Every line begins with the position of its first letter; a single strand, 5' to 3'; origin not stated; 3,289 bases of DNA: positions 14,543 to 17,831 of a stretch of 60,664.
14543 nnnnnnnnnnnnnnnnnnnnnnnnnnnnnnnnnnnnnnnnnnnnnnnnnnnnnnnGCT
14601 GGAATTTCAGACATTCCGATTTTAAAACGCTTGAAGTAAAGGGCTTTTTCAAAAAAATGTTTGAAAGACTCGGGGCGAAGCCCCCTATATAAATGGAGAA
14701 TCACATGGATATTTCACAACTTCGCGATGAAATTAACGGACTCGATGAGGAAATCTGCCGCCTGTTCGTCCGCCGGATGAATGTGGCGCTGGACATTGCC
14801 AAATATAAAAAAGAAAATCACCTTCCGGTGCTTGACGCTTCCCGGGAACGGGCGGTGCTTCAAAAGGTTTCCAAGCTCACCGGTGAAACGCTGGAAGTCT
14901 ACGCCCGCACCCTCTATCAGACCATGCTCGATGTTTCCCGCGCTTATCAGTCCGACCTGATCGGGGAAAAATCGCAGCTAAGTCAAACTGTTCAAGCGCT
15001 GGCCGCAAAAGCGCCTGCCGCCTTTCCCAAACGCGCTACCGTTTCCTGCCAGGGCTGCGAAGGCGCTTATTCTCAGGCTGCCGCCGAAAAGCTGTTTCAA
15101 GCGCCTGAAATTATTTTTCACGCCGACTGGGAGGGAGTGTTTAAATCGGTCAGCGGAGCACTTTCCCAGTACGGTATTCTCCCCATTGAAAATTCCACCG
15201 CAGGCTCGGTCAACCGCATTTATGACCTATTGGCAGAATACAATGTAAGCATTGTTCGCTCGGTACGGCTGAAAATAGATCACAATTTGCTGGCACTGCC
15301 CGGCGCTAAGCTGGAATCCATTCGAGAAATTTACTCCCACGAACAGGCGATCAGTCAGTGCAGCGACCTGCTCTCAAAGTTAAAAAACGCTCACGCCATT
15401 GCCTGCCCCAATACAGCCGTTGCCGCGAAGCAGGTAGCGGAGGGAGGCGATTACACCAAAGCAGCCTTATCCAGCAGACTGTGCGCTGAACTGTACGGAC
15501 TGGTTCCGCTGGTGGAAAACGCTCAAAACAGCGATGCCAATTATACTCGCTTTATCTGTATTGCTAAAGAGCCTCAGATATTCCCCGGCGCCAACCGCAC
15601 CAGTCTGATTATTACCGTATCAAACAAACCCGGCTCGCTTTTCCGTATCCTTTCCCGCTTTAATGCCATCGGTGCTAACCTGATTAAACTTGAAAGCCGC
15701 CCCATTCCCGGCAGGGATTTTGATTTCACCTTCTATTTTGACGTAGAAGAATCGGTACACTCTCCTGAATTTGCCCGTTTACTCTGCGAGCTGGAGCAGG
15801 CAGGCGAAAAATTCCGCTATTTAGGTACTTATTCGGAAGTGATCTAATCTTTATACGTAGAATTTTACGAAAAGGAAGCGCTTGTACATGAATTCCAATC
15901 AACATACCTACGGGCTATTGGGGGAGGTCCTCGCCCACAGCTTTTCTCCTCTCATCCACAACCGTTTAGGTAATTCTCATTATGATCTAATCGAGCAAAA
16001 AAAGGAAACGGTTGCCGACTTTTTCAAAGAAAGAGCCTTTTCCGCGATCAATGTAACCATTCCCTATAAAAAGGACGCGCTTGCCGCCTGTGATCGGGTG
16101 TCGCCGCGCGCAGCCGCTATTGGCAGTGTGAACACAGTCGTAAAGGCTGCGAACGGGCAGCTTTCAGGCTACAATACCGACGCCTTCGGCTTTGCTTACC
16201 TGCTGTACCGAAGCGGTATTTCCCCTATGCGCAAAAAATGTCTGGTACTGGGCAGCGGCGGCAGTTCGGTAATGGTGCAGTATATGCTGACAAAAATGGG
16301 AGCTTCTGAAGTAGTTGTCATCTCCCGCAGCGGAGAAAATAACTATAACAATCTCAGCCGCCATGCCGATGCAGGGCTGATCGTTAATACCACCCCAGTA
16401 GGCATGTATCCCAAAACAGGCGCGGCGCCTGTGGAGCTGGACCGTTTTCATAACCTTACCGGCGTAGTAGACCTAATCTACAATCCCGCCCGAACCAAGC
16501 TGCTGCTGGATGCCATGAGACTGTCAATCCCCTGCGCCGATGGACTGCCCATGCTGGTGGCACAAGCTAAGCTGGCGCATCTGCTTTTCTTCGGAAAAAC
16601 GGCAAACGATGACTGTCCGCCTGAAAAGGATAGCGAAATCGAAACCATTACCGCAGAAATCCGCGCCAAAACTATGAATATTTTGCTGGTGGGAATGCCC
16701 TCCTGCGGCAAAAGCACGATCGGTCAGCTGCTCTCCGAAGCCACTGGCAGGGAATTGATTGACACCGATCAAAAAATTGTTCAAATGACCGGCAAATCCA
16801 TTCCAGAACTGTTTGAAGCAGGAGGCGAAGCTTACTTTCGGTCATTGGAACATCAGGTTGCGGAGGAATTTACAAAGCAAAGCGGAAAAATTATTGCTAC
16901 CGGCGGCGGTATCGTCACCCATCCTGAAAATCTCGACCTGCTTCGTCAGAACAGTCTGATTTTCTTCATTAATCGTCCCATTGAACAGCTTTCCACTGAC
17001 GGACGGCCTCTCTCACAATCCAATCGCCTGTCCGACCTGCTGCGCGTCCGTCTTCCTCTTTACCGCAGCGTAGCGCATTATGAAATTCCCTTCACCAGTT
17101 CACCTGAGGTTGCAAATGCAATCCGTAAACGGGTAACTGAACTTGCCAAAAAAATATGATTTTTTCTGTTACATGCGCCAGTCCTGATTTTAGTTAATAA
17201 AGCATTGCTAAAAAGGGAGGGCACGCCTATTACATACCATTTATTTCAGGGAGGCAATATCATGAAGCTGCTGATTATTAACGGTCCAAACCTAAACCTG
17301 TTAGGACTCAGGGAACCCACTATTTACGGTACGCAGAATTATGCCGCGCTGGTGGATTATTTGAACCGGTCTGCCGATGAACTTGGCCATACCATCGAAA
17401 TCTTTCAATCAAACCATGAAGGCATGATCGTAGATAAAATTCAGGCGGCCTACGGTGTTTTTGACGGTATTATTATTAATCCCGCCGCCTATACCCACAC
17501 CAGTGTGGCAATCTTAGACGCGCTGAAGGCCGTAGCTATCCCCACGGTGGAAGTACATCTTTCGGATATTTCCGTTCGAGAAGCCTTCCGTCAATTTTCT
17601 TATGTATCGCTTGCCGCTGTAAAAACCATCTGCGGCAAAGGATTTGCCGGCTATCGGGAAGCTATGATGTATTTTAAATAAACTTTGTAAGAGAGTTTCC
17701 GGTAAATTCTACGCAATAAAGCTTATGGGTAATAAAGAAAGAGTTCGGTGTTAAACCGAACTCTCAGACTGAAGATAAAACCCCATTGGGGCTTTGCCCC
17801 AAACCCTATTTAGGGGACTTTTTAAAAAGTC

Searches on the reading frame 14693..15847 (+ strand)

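Call 7: search_protein_families(library=pfam, proteins=[window:14693-15847:+])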
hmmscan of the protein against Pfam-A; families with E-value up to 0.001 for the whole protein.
window:14693-15847:+ (384 aa): 3 families
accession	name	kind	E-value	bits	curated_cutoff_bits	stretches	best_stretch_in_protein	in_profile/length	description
PF00800.23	PDT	-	1.1e-52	178.9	25.2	1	117-294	1-180/181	Prephenate dehydratase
PF01817.26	CM_2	-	7.2e-19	68.2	27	1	10-86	1-79/80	Chorismate mutase type II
PF01842.31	ACT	-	1.4e-07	31.6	27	1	303-366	1-63/66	ACT domain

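Call 55: search_protein_families(library=ncbifam, proteins=[window:14693-15847:+])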
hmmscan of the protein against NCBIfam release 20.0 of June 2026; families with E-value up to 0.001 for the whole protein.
window:14693-15847:+ (384 aa): 21 families
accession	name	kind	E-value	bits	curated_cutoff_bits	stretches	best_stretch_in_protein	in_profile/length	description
NF008866.0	PRK11899.1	equivalog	2.4e-59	200.9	359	1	114-381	5-274/283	prephenate dehydratase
NF007910.0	PRK10622.1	equivalog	3.4e-58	197.4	577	1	3-381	3-376/386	bifunctional chorismate mutase/prephenate dehydratase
NF008865.0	PRK11898.1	equivalog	7.6e-56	189.3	219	1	116-381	3-277/284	prephenate dehydratase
TIGR01805.1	CM_mono_grmpos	equivalog_domain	1e-16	61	71.2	1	9-86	3-81/81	chorismate mutase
TIGR01808.1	CM_M_hiGC-arch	equivalog_domain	1.5e-11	44.2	52.15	1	7-69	2-64/74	chorismate mutase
NF004925.0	PRK06285.1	equivalog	1.8e-11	44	77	1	6-92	8-96/99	chorismate mutase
TIGR01797.1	CM_P_1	equivalog_domain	3.5e-10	39.9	73.7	1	8-79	2-75/83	chorismate mutase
TIGR01791.2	CM_archaeal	equivalog_domain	2.2e-09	37.2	66.95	1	7-67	1-62/83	chorismate mutase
TIGR01806.1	CM_mono2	equivalog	3.6e-07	30.3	74.15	1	20-63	8-51/114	gamma subclass chorismate mutase AroQ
NF005031.0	PRK06443.1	equivalog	7.4e-07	28.8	228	1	3-58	3-58/181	chorismate mutase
NF005894.0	PRK07857.1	equivalog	8.5e-07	28.8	73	1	3-66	26-89/106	chorismate mutase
NF005965.0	PRK08055.1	equivalog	1.2e-06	28.2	179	1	20-62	30-72/182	chorismate mutase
NF008400.0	PRK11199.1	equivalog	1.4e-06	27.6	273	1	6-60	4-58/374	bifunctional chorismate mutase/prephenate dehydrogenase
TIGR01799.1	CM_T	equivalog_domain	1.7e-06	28.1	95.9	1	8-67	2-60/83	chorismate mutase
TIGR01807.1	CM_P2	equivalog_domain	2.5e-06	27.7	69.55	1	8-67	2-63/76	chorismate mutase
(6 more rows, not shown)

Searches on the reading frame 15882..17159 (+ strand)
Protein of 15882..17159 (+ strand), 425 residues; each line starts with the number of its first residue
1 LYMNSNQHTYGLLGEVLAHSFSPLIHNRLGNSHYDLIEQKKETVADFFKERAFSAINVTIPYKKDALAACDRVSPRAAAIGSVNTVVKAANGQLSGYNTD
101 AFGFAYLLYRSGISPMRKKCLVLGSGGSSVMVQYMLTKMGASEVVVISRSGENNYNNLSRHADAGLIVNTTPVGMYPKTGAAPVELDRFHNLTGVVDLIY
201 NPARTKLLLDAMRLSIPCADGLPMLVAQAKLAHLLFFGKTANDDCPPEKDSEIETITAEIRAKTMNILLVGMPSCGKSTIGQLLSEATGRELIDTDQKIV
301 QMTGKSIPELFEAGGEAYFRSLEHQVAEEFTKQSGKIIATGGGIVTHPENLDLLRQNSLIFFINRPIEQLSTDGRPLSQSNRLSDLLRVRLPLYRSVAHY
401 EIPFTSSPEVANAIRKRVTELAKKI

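Call 7: search_protein_families(library=pfam, proteins=[window:15882-17159:+])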
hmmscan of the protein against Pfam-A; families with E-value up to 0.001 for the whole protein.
window:15882-17159:+ (425 aa): 2 families
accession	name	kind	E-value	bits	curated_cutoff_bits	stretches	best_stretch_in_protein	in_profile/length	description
PF01202.28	SKI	-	2.7e-34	119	22.1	1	274-416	2-156/159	Shikimate kinase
PF08501.16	Shikimate_dh_N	-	3.7e-15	56.4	27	1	12-86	1-83/83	Shikimate dehydrogenase substrate binding domain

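Call 55: search_protein_families(library=ncbifam, proteins=[window:15882-17159:+])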
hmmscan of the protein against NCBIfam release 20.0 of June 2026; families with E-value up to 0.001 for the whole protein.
window:15882-17159:+ (425 aa): 29 families (the best 25 are shown)
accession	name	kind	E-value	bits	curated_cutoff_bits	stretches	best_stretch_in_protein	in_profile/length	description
TIGR00507.1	aroE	equivalog_domain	6.3e-45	153.4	200.2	1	9-240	2-255/270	shikimate dehydrogenase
NF001319.0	PRK00258.3-3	equivalog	3.2e-42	144.5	252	1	3-244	2-264/279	shikimate dehydrogenase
NF001314.0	PRK00258.2-2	equivalog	2.1e-39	135.3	248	2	4-153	4-161/290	shikimate dehydrogenase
NF001322.0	PRK00258.3-6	equivalog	2.2e-38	132.2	285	1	7-239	5-252/272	shikimate dehydrogenase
NF001312.0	PRK00258.1-4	equivalog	6.7e-38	130.6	295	1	6-240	8-267/285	shikimate dehydrogenase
NF001316.0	PRK00258.2-5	equivalog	2.5e-37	128.6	247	1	9-243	3-250/263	shikimate dehydrogenase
NF009201.0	PRK12549.1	subfamily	1.4e-35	122.8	235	2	3-150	3-162/286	shikimate dehydrogenase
NF001311.0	PRK00258.1-3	equivalog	8.1e-34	117.1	235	2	7-154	5-158/279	shikimate dehydrogenase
NF001310.0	PRK00258.1-2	equivalog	1.8e-33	115.9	221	2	8-155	3-159/279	shikimate dehydrogenase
NF009200.0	PRK12548.1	subfamily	8.5e-32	110.7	432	2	8-150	10-159/289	shikimate dehydrogenase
NF001315.0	PRK00258.2-4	equivalog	3.6e-30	105.1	413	2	16-151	16-156/284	shikimate dehydrogenase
NF010553.0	PRK13947.1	equivalog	2e-27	96.4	204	1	265-416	2-163/173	shikimate kinase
TIGR01809.1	Shik-DH-AROM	equivalog_domain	4.4e-25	88.4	196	1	6-153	4-161/282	shikimate dehydrogenase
NF002988.0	PRK03731.1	equivalog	4.4e-24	85.1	161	1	264-417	2-167/174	shikimate kinase AroL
NF001313.0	PRK00258.2-1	equivalog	9.5e-24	84.4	431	2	10-156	12-164/290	shikimate dehydrogenase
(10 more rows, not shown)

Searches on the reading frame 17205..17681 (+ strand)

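Call 7: search_protein_families(library=pfam, proteins=[window:17205-17681:+])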
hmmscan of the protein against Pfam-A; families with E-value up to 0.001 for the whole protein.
window:17205-17681:+ (158 aa): 1 family
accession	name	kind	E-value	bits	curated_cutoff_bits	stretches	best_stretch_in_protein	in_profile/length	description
PF01220.24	DHquinase_II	-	2.3e-55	186.5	23.3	1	21-156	1-136/138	Dehydroquinase class II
